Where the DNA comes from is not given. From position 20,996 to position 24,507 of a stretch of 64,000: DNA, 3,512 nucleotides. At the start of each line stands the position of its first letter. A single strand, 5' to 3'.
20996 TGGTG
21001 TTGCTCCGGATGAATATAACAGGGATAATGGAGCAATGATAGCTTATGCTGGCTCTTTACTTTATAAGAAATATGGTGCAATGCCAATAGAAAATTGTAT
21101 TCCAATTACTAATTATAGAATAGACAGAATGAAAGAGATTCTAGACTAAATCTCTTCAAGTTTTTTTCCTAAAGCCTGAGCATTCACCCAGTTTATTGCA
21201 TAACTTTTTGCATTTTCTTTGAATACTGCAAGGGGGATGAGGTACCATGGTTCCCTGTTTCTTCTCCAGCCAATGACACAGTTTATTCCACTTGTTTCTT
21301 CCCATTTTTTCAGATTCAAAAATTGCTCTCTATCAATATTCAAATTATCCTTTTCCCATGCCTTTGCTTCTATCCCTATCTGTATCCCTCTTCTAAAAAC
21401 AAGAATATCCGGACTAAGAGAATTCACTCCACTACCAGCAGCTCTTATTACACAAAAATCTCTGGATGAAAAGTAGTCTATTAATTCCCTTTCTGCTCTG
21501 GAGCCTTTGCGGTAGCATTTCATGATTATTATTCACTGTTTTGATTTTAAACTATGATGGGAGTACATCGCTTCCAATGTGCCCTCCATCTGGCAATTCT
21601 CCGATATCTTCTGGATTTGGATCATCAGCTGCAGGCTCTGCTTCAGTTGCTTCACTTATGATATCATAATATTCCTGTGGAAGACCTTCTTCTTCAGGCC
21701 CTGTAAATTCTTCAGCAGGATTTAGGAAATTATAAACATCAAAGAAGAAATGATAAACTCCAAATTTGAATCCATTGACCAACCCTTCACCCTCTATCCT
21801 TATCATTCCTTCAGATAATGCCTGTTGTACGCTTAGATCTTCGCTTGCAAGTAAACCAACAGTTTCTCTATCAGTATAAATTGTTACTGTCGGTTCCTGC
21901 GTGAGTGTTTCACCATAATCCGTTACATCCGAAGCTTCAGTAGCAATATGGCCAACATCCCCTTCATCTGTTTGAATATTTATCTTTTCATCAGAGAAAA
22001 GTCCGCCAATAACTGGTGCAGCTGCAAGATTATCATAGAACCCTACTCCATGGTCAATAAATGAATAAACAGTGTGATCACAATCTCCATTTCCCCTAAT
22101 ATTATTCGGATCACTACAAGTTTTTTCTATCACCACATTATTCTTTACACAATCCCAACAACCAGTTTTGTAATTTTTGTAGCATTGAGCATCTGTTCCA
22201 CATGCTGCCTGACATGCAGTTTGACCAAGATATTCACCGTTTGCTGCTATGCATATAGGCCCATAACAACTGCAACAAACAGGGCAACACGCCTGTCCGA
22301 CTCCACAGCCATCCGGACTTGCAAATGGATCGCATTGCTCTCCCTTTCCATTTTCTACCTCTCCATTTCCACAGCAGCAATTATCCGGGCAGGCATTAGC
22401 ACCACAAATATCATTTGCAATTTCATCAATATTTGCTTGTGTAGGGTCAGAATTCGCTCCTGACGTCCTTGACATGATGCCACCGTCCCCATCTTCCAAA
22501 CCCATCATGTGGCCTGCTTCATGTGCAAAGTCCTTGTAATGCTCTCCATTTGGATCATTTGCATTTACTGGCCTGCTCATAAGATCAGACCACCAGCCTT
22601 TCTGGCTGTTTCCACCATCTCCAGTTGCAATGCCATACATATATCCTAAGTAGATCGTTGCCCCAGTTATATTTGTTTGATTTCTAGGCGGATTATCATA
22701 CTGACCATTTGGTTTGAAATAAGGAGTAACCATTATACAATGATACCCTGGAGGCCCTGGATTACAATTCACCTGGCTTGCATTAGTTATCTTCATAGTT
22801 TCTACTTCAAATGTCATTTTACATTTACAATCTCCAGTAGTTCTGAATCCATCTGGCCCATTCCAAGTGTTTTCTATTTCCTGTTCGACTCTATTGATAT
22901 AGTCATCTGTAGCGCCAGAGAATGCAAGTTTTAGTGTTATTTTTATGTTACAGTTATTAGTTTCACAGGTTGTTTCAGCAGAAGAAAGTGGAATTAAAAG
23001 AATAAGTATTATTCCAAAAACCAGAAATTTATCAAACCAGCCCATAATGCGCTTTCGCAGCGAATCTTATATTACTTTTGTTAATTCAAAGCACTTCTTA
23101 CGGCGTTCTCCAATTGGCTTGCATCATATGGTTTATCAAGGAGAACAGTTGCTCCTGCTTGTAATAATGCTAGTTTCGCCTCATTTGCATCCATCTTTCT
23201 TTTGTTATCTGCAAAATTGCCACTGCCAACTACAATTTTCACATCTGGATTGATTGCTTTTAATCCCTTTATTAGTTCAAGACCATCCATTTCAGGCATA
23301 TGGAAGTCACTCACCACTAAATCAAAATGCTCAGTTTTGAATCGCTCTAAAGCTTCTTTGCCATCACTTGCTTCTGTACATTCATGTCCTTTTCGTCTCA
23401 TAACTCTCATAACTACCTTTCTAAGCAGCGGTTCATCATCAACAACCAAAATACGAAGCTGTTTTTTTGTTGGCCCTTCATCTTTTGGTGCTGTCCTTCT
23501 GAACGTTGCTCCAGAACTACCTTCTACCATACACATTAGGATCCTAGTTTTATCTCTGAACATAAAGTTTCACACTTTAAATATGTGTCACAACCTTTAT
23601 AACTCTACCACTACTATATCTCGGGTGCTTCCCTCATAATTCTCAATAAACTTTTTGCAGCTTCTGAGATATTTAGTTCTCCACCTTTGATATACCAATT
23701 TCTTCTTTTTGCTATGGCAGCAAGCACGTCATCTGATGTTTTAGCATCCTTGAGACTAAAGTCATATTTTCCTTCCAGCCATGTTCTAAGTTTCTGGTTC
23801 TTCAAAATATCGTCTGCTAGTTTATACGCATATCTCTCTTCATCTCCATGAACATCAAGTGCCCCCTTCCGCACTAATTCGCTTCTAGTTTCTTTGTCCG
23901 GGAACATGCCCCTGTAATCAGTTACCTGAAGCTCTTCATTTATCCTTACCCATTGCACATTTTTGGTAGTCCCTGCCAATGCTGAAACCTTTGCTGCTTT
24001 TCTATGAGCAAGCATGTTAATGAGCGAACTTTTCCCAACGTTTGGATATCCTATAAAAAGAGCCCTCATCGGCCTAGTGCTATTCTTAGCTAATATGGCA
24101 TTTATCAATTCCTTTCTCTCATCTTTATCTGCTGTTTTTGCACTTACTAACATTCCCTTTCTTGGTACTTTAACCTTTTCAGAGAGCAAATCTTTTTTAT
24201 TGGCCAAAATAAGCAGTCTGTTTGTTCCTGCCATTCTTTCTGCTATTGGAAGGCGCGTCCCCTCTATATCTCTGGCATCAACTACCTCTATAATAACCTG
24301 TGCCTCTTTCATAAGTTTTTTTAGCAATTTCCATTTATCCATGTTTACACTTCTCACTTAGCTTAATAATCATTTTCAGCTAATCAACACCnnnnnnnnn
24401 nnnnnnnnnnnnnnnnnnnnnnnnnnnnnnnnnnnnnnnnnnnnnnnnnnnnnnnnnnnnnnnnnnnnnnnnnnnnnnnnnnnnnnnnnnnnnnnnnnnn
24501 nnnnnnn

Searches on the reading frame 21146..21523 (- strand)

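Call 10: search_protein_families(library=pfam, proteins=[window:21146-21523:-], max_evalue=0.001)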
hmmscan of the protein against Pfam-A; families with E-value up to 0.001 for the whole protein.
window:21146-21523:- (125 aa): 1 family
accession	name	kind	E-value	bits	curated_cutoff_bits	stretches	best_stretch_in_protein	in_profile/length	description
PF01870.24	Hjc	-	3e-17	62.8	21.1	1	9-98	1-91/93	Archaeal holliday junction resolvase (hjc)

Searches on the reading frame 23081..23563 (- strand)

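Call 10: search_protein_families(library=pfam, proteins=[window:23081-23563:-], max_evalue=0.001)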
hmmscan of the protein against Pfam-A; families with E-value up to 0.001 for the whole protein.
window:23081-23563:- (160 aa): 2 families
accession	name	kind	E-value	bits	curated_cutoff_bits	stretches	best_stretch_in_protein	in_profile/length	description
PF00072.30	Response_reg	-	1.8e-24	86.5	30.2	1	38-156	1-111/111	Response regulator receiver domain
PF23198.2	PDE8A_N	-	6.1e-05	23.4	29.6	1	35-138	9-111/147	PDE8A-like, N-terminal domain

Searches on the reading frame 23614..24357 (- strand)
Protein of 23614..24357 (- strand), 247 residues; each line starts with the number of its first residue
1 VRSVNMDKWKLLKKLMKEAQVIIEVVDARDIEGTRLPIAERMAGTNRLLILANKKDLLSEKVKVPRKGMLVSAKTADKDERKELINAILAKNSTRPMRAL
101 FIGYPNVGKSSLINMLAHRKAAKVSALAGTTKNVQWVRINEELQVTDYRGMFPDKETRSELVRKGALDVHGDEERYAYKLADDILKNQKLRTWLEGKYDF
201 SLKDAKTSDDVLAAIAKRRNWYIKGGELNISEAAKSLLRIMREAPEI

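Call 10: search_protein_families(library=pfam, proteins=[window:23614-24357:-], max_evalue=0.001)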
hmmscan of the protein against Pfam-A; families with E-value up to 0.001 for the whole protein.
window:23614-24357:- (247 aa): 4 families
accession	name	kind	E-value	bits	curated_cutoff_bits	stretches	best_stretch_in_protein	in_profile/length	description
PF01926.29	MMR_HSR1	-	5.5e-16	59.1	21.9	1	99-160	2-65/113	50S ribosome-binding GTPase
PF02421.24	FeoB_N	-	1.7e-07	31.3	27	1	100-153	4-59/156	Ferrous iron transport protein B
PF03193.22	RsgA_GTPase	-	9.6e-05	22.7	30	1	47-147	55-164/174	RsgA GTPase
PF00025.27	Arf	-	0.00094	19.1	22.3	0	92-130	10-48/174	ADP-ribosylation factor family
